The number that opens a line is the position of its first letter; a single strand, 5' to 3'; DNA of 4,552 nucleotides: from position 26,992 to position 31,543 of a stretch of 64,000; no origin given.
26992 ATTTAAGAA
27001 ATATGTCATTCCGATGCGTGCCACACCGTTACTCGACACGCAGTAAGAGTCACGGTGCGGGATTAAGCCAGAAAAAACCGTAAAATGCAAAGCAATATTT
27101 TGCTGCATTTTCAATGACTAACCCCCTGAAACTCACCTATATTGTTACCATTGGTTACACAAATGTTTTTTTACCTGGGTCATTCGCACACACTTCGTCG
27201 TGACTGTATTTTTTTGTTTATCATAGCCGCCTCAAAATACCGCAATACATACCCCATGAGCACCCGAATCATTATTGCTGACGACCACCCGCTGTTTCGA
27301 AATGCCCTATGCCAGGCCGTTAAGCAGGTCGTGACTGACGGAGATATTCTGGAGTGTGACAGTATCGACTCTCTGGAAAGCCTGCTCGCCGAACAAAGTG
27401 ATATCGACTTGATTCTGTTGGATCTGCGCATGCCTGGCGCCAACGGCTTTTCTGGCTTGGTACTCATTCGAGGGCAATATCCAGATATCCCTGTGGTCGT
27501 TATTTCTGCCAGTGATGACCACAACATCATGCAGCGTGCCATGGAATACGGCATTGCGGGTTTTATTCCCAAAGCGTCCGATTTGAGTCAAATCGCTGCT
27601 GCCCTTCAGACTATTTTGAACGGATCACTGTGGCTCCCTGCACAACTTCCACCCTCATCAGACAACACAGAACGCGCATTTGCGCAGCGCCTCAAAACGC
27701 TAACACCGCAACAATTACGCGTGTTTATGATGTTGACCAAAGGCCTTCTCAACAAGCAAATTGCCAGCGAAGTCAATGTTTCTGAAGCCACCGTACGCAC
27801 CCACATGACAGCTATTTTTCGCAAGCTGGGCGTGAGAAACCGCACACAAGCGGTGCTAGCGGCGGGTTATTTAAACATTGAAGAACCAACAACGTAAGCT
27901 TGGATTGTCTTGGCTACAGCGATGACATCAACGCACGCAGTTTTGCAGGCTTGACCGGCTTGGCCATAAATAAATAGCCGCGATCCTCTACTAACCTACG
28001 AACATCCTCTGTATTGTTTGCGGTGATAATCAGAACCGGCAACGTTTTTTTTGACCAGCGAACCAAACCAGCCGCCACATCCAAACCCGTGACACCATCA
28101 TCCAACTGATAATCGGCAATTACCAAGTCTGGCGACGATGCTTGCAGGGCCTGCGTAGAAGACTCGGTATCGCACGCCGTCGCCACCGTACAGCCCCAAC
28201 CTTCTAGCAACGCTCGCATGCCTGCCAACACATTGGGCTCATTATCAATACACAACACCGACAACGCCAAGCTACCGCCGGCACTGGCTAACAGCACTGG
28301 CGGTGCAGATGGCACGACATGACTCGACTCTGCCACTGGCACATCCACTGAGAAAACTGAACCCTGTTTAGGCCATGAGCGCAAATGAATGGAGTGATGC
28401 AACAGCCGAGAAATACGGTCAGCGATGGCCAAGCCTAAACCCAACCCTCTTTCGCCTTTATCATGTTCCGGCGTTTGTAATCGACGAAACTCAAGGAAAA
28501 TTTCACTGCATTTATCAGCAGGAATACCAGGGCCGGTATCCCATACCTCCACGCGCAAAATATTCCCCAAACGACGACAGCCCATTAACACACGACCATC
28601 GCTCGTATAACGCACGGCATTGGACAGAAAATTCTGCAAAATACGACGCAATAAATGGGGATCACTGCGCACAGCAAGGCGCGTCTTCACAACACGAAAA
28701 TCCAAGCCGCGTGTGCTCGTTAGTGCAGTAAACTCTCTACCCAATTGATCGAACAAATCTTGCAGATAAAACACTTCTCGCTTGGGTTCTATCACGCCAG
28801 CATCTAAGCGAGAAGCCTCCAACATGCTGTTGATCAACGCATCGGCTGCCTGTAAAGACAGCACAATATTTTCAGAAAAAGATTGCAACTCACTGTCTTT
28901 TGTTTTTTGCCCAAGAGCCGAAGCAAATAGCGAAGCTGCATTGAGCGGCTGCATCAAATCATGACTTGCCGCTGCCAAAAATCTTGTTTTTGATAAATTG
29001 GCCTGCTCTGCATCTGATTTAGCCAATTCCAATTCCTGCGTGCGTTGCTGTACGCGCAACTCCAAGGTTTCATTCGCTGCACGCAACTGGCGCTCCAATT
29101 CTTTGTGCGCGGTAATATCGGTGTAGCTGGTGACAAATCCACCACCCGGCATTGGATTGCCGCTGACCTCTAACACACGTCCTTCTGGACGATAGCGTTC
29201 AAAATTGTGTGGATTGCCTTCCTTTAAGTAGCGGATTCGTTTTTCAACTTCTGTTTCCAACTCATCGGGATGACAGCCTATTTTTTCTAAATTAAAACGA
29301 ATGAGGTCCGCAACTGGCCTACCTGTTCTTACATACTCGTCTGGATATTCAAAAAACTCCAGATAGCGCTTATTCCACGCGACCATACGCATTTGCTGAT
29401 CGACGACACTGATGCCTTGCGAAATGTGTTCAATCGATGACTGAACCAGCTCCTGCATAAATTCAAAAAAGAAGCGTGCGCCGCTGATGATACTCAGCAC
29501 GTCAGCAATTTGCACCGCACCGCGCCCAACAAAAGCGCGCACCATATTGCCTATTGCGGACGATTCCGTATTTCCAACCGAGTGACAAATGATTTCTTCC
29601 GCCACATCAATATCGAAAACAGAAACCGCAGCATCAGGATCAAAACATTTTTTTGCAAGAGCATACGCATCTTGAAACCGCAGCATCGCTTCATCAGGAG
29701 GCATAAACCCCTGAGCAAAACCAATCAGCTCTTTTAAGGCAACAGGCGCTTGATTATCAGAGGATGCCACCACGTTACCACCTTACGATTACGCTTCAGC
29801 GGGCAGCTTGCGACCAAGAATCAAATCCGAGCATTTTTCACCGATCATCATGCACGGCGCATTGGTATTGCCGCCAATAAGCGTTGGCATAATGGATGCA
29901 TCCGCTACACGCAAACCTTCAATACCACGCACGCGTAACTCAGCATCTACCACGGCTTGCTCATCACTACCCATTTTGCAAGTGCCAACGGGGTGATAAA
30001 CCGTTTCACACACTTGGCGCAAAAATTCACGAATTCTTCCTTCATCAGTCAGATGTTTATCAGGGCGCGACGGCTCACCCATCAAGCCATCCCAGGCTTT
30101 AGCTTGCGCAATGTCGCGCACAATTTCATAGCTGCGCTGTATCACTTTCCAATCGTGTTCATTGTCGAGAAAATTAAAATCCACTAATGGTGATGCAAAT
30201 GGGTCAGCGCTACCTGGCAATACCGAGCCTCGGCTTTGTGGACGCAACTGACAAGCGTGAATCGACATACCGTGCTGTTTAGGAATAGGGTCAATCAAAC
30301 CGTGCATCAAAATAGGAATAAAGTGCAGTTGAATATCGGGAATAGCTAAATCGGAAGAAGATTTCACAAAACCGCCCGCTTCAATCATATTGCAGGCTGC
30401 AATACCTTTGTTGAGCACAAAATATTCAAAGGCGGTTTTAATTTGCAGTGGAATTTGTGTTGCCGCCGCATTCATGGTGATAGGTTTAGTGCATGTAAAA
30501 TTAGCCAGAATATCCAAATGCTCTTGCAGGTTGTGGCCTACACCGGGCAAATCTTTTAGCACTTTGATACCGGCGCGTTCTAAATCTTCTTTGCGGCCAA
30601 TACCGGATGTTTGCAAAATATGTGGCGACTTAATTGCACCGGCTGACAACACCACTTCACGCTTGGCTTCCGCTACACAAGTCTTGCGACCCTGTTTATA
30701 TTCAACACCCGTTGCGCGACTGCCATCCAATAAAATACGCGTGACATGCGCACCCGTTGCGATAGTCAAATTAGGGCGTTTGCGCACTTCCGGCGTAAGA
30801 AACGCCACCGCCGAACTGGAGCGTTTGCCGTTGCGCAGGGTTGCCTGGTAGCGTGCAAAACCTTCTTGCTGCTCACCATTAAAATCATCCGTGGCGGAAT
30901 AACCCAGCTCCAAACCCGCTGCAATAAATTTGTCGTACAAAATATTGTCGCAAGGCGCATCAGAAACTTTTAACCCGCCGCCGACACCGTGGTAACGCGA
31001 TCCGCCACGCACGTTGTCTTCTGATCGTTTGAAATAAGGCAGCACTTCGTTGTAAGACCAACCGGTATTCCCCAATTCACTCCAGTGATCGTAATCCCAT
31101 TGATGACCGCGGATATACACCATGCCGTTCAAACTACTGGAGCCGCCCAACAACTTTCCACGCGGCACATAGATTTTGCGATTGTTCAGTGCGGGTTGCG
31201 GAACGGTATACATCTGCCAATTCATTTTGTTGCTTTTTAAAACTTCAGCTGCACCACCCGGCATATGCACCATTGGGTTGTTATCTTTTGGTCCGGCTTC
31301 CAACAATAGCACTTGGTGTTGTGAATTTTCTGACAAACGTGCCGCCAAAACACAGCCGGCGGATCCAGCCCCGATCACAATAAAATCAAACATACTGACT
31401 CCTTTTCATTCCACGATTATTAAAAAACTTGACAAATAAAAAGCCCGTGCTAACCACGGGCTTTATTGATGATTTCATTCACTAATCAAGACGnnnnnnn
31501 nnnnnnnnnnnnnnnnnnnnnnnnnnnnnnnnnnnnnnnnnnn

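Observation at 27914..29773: CrbS/MxtR-like hybrid kinase that keeps a STAC-like domain but lacks the SLC5 transporter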

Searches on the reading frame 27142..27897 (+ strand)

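Call 5: search_protein_families(library=pfam, proteins=[window:27142-27897:+], max_evalue=0.01)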
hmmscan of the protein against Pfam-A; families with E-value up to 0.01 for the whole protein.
window:27142-27897:+ (251 aa): 6 families
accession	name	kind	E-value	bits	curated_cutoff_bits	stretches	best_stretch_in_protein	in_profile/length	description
PF00072.30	Response_reg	-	1.8e-21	76.8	30.2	1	43-155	1-110/111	Response regulator receiver domain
PF00196.25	GerE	-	1.6e-18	66.5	23.5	1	186-240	2-56/57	Bacterial regulatory proteins, luxR family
PF08281.18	Sigma70_r4_2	-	2.9e-07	30.5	25.7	1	179-229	3-54/54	Sigma-70, region 4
PF04545.22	Sigma70_r4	-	0.0057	16.6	24.1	0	184-229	2-48/50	Sigma-70, region 4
PF14493.12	HTH_40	-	0.0084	16.8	27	0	195-228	6-39/89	Helix-turn-helix domain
PF02796.21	HTH_7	-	0.0092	16.5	23.8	0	183-218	2-38/45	Helix-turn-helix domain of resolvase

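Call 6: search_protein_families(library=ncbifam, proteins=[window:27142-27897:+], max_evalue=0.001)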
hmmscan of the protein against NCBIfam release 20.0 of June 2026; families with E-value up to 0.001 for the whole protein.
window:27142-27897:+ (251 aa): 77 families (the best 25 are shown)
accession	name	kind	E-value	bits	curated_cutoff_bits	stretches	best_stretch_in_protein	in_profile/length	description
NF041830.1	RR_TF_ErdR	exception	3.9e-76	255.5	390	1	42-240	3-204/213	response regulator transcription factor ErdR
NF007935.0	PRK10651.1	equivalog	1.8e-29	102.5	250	1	40-238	6-207/216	two-component system response regulator NarL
NF007708.0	PRK10403.1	equivalog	1.6e-25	89.8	343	1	40-238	6-205/215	nitrate/nitrite response regulator protein NarP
NF052445.1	RespRegMctR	equivalog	7.3e-24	84.3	300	1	42-234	3-192/205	two-component system response regulator MctR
NF011896.0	PRK15369.1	equivalog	1.3e-23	83.8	242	1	39-241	2-204/211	two component system response regulator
NF007403.0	PRK09935.1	equivalog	2.6e-22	79.5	271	1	41-233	4-196/210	fimbria biosynthesis transcriptional regulator FimZ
NF007419.0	PRK09958.1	equivalog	3.3e-22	79.1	251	1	43-232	3-189/204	acid-sensing system DNA-binding response regulator EvgA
NF047785.1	respo_reg_MadR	equivalog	3.3e-22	78.9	300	1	42-242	2-204/209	MadR family response regulator transcription factor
NF006900.1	PRK09390.1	equivalog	5.2e-17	62.1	255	1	42-235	6-191/203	response regulator FixJ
NF007018.1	PRK09483.1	equivalog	1.5e-16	60.7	280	1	43-233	4-195/217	UvrY/SirA/GacA family response regulator transcription factor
NF008098.0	PRK10840.1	equivalog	1.1e-14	54.4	235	1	42-234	5-198/216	response regulator transcription factor RcsB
NF007505.1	PRK10100.1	equivalog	3.4e-14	53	250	1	87-241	41-199/204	biofilm master transcriptional regulator CsgD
NF040749.1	tetrathio_RR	equivalog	7.3e-14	51.9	290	1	88-236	44-183/191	tetrathionate respiration response regulator TtrR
NF007685.0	PRK10360.1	equivalog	9.3e-13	48.4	258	1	43-235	4-186/196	response regulator transcription factor UhpA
TIGR01818.1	ntrC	equivalog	2.2e-12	46.5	558.6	1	43-158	1-113/463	nitrogen regulation protein NR(I)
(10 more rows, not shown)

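Call 74: search_protein_families(library=ncbifam, proteins=[window:27256-27897:+], max_evalue=1e-30)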
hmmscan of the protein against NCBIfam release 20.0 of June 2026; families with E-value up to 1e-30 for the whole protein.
window:27256-27897:+ (213 aa): 1 family
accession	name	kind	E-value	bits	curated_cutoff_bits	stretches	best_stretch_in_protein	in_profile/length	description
NF041830.1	RR_TF_ErdR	exception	2.2e-76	256.3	390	1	4-202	3-204/213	response regulator transcription factor ErdR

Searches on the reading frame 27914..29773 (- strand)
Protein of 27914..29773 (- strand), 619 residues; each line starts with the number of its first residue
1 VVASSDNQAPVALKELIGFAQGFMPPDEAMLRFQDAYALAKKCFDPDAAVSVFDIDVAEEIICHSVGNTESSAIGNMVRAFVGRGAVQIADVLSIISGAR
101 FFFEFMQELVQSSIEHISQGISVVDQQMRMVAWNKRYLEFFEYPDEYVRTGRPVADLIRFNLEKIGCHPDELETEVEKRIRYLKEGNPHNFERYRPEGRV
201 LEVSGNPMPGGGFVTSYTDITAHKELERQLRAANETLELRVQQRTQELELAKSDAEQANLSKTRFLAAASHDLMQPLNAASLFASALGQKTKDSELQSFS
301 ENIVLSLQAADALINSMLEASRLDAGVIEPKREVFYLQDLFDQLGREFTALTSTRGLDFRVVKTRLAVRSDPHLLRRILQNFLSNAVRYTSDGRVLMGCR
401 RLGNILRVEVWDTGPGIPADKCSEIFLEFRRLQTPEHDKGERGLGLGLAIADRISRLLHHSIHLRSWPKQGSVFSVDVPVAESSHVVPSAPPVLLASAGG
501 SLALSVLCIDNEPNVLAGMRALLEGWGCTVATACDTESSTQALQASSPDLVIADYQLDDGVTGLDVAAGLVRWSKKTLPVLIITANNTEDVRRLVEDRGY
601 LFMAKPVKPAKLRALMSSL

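Call 5: search_protein_families(library=pfam, proteins=[window:27914-29773:-], max_evalue=0.01)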
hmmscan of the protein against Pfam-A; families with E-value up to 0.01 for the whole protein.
window:27914-29773:- (619 aa): 7 families
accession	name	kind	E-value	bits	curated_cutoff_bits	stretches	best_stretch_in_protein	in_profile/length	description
PF12860.13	PAS_7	-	1.4e-39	135.2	27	1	114-227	1-114/115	PAS fold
PF02518.31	HATPase_c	-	1.9e-21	77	26.4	1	371-481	2-110/111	Histidine kinase-, DNA gyrase B-, and HSP90-like ATPase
PF00072.30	Response_reg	-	3.4e-17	63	30.2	1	506-615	1-109/111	Response regulator receiver domain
PF00512.31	HisKA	-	2.9e-11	43.7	26.9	1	261-326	1-66/66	His Kinase A (phospho-acceptor) domain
PF08448.16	PAS_4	-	0.0002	22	23.1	1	115-223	2-108/110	PAS fold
PF13188.13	PAS_8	-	0.00099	19.4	21.8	1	110-155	3-44/65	PAS domain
PF13581.12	HATPase_c_2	-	0.0032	17.9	27.4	1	383-449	40-107/127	Histidine kinase-like ATPase domain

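Call 6: search_protein_families(library=ncbifam, proteins=[window:27914-29773:-], max_evalue=0.001)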
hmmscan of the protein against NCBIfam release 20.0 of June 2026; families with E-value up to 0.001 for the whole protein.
window:27914-29773:- (619 aa): 103 families (the best 25 are shown)
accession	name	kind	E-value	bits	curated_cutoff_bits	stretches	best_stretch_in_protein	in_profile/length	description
NF041832.1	near_NosP_CTERM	subfamily_domain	2.7e-132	441.3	400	1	256-618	1-368/370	NahK/ErcS family hybrid sensor histidine kinase/response regulator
NF041831.1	NO_HK_NahK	exception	1.5e-116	390.5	1500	2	230-618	459-852/854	hybrid sensor histidine kinase/response regulator NahK/ErcS'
TIGR02956.1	TMAO_torS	equivalog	3.8e-47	161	676.5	1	224-616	412-816/967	TMAO reductase system sensor histidine kinase/response regulator TorS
NF011874.0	PRK15347.1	equivalog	2e-41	142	852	1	223-484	359-618/921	two component system sensor kinase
NF008302.0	PRK11091.1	equivalog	4.5e-41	140.9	838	1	253-618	274-641/779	aerobic respiration two-component sensor histidine kinase ArcB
NF041947.1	LuxQ_Vibrio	equivalog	5.8e-37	127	1200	1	248-614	458-833/843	quorum-sensing autoinducer 2 sensor kinase/phosphatase LuxQ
NF046044.1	PnpS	equivalog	1.2e-33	116.8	400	1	261-479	169-390/390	two-component system histidine kinase PnpS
NF008318.0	PRK11107.1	equivalog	2.5e-31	108.6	890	2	235-489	267-527/920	two-component sensor histidine kinase BarA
NF006800.0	PRK09303.1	equivalog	3.6e-29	101.9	342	1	234-483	123-380/383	histidine kinase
NF038297.2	hybrid_HK_HrmK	equivalog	1.1e-28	100.3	725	1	240-588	213-575/607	hybrid histidine kinase/response regulator HrmK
TIGR02966.1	phoR_proteo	equivalog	2.3e-28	99.2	334.2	1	253-477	105-332/333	phosphate regulon sensor histidine kinase PhoR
NF008099.0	PRK10841.1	equivalog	3.3e-27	94.6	920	1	248-484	457-694/949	two-component system sensor histidine kinase RcsC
NF008543.0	PRK11466.1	equivalog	1.2e-26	92.9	982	1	228-572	403-750/914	TMAO reductase system sensor histidine kinase/response regulator TorS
NF041735.1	hist_kin_RppB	equivalog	4.6e-26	91.6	400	1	263-479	217-438/438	two-component system sensor histidine kinase RppB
NF041880.1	EPS_EpsF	equivalog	2.6e-25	88.9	900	1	257-469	269-480/492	response regulator EpsF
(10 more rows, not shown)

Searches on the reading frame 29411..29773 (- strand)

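Call 7: search_protein_families(library=pfam, proteins=[window:29411-29773:-], max_evalue=10)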
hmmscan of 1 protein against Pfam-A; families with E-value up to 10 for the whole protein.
seq(121 aa): 1 family
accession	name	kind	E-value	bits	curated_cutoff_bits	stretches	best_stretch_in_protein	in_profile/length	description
PF02690.20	Na_Pi_cotrans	-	0.13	12.8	29.1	1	71-114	49-92/137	Na+/Pi-cotransporter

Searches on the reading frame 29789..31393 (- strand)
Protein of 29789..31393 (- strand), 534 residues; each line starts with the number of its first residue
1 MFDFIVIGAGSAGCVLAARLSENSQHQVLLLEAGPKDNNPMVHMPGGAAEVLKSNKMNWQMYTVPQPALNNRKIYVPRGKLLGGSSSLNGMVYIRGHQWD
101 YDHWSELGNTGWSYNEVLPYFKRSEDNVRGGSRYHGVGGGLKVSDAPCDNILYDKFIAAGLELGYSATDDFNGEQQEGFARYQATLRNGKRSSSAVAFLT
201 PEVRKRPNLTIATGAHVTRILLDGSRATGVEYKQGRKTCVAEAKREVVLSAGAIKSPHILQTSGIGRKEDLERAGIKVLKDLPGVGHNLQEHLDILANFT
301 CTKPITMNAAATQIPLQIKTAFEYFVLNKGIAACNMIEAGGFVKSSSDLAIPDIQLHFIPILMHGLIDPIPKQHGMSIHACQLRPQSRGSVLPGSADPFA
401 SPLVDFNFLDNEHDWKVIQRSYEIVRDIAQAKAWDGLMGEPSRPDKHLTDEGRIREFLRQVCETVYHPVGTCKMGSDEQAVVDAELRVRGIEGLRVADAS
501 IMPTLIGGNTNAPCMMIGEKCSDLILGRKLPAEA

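Call 5: search_protein_families(library=pfam, proteins=[window:29789-31393:-], max_evalue=0.01)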
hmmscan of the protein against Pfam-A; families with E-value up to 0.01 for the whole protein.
window:29789-31393:- (534 aa): 9 families
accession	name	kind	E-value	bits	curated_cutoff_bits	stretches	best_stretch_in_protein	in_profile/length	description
PF00732.25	GMC_oxred_N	-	6.6e-56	190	23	1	2-293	1-217/218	GMC oxidoreductase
PF05199.19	GMC_oxred_C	-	2.6e-37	128.9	24.6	1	385-518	1-139/139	GMC oxidoreductase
PF00890.30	FAD_binding_2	-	5e-07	29.7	20.4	1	3-53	1-49/414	FAD binding domain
PF01266.30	DAO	-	3.1e-06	27.4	27.9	1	3-35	1-32/353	FAD dependent oxidoreductase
PF05834.18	Lycopene_cycl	-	6.3e-06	25.9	23.4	1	3-64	1-67/380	Lycopene cyclase protein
PF13450.12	NAD_binding_8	-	6.9e-05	23.5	21.9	1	6-35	1-29/68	NAD(P)-binding Rossmann-like domain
PF07992.20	Pyr_redox_2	-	0.00025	21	26.1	1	2-36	1-31/291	Pyridine nucleotide-disulphide oxidoreductase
PF01134.28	GIDA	-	0.0014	18.2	22.1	0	3-31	1-28/391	Glucose inhibited division protein A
PF03486.20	HI0933_like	-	0.0028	17.6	50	0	3-37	2-35/244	HI0933-like protein Rossmann domain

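Call 6: search_protein_families(library=ncbifam, proteins=[window:29789-31393:-], max_evalue=0.001)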
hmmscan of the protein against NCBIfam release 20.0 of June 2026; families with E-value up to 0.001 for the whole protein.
window:29789-31393:- (534 aa): 11 families
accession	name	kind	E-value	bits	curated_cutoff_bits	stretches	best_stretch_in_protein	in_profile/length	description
NF002550.0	PRK02106.1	subfamily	1.7e-197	657.4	605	1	2-530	6-538/563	choline dehydrogenase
TIGR01810.1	betA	equivalog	4.4e-169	563.6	732.1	1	3-529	1-530/532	choline dehydrogenase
TIGR03970.1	mycofact_MftG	equivalog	6.6e-90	302.4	387.45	2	3-309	2-308/487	mycofactocin dehydrogenase MftG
TIGR04542.1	GMC_mycofac_2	equivalog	6.8e-40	137.4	400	2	3-306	1-262/425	mycofactocin system GMC family oxidoreductase MftG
NF038210.1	GMC_mycofac_3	equivalog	8.4e-21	74.3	300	2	210-505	160-392/418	mycofactocin system GMC family oxidoreductase MftG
TIGR02462.1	pyranose_ox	equivalog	1e-05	24.6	544.9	0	204-269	226-296/548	pyranose oxidase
NF058674.1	CholsOxChoxAB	equivalog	1e-05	24.2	850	0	2-36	6-39/535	cholesterol oxidase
TIGR00551.1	nadB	equivalog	3.3e-05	22.8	452.75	0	196-254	131-188/489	L-aspartate oxidase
NF006130.0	PRK08274.1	equivalog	0.00012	21.1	369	0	1-37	5-40/467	FAD-dependent tricarballylate dehydrogenase TcuA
TIGR02032.1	GG-red-SF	subfamily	0.00014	21.6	158.8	1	2-33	1-31/297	geranylgeranyl reductase family protein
TIGR01813.1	flavo_cyto_c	subfamily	0.00086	18.1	285.45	0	199-252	136-189/444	flavocytochrome c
